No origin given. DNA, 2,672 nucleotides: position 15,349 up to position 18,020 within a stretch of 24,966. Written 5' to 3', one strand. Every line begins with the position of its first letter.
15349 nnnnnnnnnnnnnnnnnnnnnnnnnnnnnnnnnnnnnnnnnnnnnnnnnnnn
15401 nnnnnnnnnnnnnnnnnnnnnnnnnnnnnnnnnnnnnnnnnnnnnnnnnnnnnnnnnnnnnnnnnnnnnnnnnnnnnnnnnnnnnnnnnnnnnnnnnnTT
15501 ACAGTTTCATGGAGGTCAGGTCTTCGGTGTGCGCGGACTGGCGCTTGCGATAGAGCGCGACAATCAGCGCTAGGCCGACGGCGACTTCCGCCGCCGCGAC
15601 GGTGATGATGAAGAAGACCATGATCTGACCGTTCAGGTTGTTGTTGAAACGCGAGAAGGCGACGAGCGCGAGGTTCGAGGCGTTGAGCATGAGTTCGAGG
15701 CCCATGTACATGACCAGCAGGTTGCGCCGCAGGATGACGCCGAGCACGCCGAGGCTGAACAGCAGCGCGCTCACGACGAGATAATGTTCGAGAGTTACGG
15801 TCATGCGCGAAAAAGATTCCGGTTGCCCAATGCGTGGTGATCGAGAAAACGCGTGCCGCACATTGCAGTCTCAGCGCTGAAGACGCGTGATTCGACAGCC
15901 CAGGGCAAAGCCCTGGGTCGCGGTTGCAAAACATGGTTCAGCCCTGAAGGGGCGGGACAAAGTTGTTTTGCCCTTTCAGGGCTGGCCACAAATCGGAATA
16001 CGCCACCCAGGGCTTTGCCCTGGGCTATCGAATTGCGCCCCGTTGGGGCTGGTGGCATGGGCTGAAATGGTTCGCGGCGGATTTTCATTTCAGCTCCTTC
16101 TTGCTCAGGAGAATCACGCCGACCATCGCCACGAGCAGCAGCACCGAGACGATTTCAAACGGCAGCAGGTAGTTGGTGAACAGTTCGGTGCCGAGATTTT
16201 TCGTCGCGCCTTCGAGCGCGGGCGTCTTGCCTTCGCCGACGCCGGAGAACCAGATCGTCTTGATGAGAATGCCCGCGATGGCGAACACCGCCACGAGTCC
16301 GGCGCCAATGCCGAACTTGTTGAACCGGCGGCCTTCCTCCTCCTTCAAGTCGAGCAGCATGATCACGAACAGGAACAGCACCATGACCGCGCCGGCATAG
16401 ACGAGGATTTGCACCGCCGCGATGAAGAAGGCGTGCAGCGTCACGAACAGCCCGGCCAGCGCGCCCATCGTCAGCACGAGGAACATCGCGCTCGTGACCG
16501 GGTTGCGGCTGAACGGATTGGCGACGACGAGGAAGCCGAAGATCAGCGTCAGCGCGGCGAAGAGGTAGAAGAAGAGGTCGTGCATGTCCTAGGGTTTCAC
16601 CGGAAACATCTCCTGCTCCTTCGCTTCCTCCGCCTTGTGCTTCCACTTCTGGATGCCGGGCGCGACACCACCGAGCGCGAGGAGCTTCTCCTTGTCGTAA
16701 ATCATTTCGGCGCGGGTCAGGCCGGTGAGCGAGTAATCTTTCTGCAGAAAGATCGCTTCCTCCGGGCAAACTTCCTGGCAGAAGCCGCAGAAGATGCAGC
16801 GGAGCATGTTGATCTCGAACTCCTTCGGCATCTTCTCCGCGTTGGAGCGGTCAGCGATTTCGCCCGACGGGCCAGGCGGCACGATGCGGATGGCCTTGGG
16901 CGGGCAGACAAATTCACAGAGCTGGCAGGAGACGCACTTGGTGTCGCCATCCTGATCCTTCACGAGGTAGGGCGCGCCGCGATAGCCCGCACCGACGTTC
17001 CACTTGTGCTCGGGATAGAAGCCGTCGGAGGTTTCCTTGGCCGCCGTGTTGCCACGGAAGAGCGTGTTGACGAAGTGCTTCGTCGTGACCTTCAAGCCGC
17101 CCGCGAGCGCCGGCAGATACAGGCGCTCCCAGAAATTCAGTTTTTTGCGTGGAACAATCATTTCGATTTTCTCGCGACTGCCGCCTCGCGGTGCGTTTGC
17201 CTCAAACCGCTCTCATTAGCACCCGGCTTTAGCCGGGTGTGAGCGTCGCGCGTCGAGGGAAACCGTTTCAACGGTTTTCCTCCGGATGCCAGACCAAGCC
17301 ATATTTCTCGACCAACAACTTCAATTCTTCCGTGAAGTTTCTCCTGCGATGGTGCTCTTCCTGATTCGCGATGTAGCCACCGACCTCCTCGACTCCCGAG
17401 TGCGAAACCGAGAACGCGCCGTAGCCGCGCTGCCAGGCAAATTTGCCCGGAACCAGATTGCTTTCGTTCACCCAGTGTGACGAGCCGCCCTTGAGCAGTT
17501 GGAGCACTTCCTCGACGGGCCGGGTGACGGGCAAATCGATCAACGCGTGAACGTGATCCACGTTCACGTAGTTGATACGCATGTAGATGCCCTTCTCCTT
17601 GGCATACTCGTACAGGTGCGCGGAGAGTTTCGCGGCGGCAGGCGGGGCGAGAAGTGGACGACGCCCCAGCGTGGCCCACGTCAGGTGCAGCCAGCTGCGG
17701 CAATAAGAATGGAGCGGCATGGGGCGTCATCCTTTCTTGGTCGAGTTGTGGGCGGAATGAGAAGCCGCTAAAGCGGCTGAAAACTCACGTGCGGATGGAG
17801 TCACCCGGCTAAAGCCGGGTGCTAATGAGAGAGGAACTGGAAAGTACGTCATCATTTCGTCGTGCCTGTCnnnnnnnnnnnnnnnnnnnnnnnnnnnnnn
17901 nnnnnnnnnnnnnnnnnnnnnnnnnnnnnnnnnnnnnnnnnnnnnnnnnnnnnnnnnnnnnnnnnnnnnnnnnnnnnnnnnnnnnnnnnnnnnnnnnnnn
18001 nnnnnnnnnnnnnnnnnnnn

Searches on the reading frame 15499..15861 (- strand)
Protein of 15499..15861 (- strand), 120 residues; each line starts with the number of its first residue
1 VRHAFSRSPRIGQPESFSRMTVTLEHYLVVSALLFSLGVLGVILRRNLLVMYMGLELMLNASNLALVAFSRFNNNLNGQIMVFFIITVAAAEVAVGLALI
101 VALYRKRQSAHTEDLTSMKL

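Call 5: search_protein_families(library=pfam, proteins=[window:15499-15861:-], max_evalue=0.01)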
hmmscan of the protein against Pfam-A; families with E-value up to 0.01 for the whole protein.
window:15499-15861:- (120 aa): 1 family
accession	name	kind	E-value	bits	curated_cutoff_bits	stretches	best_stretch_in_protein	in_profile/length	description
PF00420.29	Oxidored_q2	-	6.4e-30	103.2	26.1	1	26-119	1-94/95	NADH-ubiquinone/plastoquinone oxidoreductase chain 4L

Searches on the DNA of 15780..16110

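Call 39: search_rna_families(source=window, start=15780, end=16110, threshold=evalue, max_evalue=1, show_alignments=3)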
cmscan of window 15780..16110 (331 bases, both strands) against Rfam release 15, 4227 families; matches with E-value up to 1: 4.
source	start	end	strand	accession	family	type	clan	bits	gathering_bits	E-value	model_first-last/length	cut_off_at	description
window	16006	16050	+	RF01687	Acido-Lenti-1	Gene; sRNA;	-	43.3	37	9e-09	1-46/46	no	Acido-Lenti-1 RNA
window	15890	16033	-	RF03444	MIR5635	Gene; miRNA;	-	40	149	3.9e-06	28-155/182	no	MIR5635 microRNA precursor family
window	15873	15917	-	RF01687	Acido-Lenti-1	Gene; sRNA;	-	34.4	37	2.4e-06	1-46/46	no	Acido-Lenti-1 RNA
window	15941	15982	+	RF01843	neisseria_FSE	Cis-reg; frameshift_element;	-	16.9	50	0.42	1-40/40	no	neiserria ribosomal frameshift element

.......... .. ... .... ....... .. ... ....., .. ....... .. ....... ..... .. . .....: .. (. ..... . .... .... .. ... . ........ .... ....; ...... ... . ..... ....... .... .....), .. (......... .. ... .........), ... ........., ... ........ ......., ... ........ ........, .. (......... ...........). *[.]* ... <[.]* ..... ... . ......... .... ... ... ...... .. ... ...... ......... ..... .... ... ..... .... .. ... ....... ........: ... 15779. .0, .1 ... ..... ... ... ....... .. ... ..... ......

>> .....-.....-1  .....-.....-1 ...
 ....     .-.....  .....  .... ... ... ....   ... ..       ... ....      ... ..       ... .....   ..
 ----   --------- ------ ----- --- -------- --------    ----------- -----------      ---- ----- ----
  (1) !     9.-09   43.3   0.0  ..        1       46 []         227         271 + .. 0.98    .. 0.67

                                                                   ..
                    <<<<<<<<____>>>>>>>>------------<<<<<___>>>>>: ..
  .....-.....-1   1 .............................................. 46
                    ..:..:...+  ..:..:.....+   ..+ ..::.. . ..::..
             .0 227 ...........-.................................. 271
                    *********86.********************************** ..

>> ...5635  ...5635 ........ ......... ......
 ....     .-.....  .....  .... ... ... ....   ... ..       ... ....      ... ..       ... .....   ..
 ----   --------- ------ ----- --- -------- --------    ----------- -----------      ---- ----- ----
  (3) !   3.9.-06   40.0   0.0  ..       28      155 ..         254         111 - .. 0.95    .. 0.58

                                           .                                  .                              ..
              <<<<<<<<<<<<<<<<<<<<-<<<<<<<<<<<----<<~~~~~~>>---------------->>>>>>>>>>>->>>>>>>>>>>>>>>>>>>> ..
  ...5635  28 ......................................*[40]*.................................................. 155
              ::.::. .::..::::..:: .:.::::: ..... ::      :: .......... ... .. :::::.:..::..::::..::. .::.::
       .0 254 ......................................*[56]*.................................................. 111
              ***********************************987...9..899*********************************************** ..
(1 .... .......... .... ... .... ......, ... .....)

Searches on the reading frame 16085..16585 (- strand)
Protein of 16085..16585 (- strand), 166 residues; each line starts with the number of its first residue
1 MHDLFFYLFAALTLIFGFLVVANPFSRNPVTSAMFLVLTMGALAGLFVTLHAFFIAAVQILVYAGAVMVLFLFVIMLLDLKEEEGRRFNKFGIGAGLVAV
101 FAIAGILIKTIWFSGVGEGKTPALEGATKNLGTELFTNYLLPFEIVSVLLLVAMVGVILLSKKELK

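Call 6: search_protein_families(library=pfam, proteins=[window:16085-16585:-], max_evalue=0.001)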
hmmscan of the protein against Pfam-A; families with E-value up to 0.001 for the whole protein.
window:16085-16585:- (166 aa): 1 family
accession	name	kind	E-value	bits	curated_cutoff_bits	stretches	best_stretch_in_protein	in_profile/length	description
PF00499.25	Oxidored_q3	-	1.4e-38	132.4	33.2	1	25-160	7-146/146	NADH-ubiquinone/plastoquinone oxidoreductase chain 6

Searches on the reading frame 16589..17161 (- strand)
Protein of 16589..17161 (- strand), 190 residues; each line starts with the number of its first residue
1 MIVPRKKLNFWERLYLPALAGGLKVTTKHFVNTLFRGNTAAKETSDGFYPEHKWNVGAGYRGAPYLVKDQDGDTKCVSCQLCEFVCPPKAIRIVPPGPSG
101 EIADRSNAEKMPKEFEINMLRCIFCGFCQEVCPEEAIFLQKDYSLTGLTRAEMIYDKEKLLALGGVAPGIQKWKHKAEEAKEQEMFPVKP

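Call 6: search_protein_families(library=pfam, proteins=[window:16589-17161:-], max_evalue=0.001)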
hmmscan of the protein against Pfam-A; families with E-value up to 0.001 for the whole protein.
window:16589-17161:- (190 aa): 10 families
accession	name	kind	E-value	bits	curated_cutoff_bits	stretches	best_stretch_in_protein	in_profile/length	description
PF00037.32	Fer4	-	6.5e-12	45.2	21.1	2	116-137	2-23/24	4Fe-4S binding domain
PF12838.12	Fer4_7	-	9e-11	42.5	27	1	75-136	1-52/52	4Fe-4S dicluster domain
PF13187.11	Fer4_9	-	2.8e-08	34.1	27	1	75-137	1-52/52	4Fe-4S dicluster domain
PF13484.11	Fer4_16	-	6e-08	33.8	30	1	75-134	1-65/66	4Fe-4S double cluster binding domain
PF13183.11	Fer4_8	-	4.2e-07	30.8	27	1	75-135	4-67/68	4Fe-4S dicluster domain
PF14697.11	Fer4_21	-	6.7e-07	29.8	35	0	73-92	38-58/59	4Fe-4S dicluster domain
PF13237.11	Fer4_10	-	6.9e-07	29.5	25.5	1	73-133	6-53/53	4Fe-4S dicluster domain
PF12797.12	Fer4_2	-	8.8e-07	28.9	24.5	0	116-134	4-22/22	4Fe-4S binding domain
PF13534.11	Fer4_17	-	3.4e-06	28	22.2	0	116-135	40-59/61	4Fe-4S dicluster domain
PF12837.12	Fer4_6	-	3.5e-06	27.1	25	1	116-137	3-24/24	4Fe-4S binding domain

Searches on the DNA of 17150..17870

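Call 78: search_rna_families(source=window, start=17150, end=17870, threshold=evalue, max_evalue=10, show_alignments=2)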
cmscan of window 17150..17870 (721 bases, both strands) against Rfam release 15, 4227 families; matches with E-value up to 10: 3.
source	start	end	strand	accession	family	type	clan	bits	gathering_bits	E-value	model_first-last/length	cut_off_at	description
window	17246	17293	+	RF00722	mir-451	Gene; miRNA;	-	17.9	66.5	0.56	1-71/71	no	mir-451 microRNA precursor family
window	17788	17825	-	RF03058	sul1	Cis-reg; riboswitch;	-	14.8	36.2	5.2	1-56/56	no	sul1 RNA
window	17801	17821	-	RF01322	CRISPR-DR9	Gene; CRISPR;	-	14.3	45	5.6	5-27/37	no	CRISPR RNA direct repeat element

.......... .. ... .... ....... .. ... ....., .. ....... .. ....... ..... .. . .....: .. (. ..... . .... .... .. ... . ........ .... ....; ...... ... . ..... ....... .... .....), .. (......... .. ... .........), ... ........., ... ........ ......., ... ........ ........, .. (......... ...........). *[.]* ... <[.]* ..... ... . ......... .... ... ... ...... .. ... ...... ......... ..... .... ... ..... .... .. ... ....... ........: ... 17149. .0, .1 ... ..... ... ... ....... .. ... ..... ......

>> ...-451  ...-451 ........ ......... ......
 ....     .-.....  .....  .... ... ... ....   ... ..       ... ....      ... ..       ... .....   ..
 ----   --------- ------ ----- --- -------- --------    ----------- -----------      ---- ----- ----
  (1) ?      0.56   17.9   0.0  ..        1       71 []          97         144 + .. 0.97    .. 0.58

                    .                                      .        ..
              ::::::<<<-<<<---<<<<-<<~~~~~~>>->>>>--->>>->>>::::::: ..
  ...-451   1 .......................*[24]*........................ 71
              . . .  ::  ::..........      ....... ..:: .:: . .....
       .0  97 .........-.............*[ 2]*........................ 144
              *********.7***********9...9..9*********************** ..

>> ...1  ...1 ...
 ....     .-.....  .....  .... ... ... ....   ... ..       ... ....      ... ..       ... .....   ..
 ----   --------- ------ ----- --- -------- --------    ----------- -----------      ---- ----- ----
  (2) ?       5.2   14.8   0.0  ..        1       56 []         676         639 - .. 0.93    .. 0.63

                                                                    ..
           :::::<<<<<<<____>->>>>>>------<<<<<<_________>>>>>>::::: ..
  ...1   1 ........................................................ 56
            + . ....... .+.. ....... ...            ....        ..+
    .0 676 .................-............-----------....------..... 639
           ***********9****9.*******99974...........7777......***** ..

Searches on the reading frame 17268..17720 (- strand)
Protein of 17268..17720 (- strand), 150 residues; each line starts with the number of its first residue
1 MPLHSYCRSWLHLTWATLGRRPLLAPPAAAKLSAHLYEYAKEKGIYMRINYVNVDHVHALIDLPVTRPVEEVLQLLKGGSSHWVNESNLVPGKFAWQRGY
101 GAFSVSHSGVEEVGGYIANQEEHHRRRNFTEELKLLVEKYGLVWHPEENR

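Call 5: search_protein_families(library=pfam, proteins=[window:17268-17720:-], max_evalue=0.01)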
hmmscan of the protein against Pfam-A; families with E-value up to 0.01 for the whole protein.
window:17268-17720:- (150 aa): 1 family
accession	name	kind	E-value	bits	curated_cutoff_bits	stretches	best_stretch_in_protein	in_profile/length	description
PF01797.21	Y1_Tnp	-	3.7e-18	66.2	23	1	9-120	5-121/121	Transposase IS200 like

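Call 49: search_protein_families(library=ncbifam, proteins=[window:17268-17720:-], max_evalue=0.01)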
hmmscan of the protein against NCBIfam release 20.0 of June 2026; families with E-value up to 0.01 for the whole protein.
window:17268-17720:- (150 aa): 2 families
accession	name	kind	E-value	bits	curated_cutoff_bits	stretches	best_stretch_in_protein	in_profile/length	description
NF033573.1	transpos_IS200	equivalog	2.1e-12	47.3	55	1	4-119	6-126/126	IS200/IS605 family transposase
NF047646.1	REP_Tyr_transpos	equivalog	3.6e-05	23.7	80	1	12-102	13-111/146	REP-associated tyrosine transposase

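Call 75: search_protein_families(library=padloc, proteins=[window:17268-17720:-], max_evalue=0.01)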
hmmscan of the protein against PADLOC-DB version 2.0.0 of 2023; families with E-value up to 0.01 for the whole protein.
window:17268-17720:- (150 aa): 0 families

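Call 85: find_encoding_contigs(protein=window:17268-17720:-, flank=3000, max_places=6)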
Protein window:17268-17720:- (150 aa): no gene with exactly this product is on record in the collection.
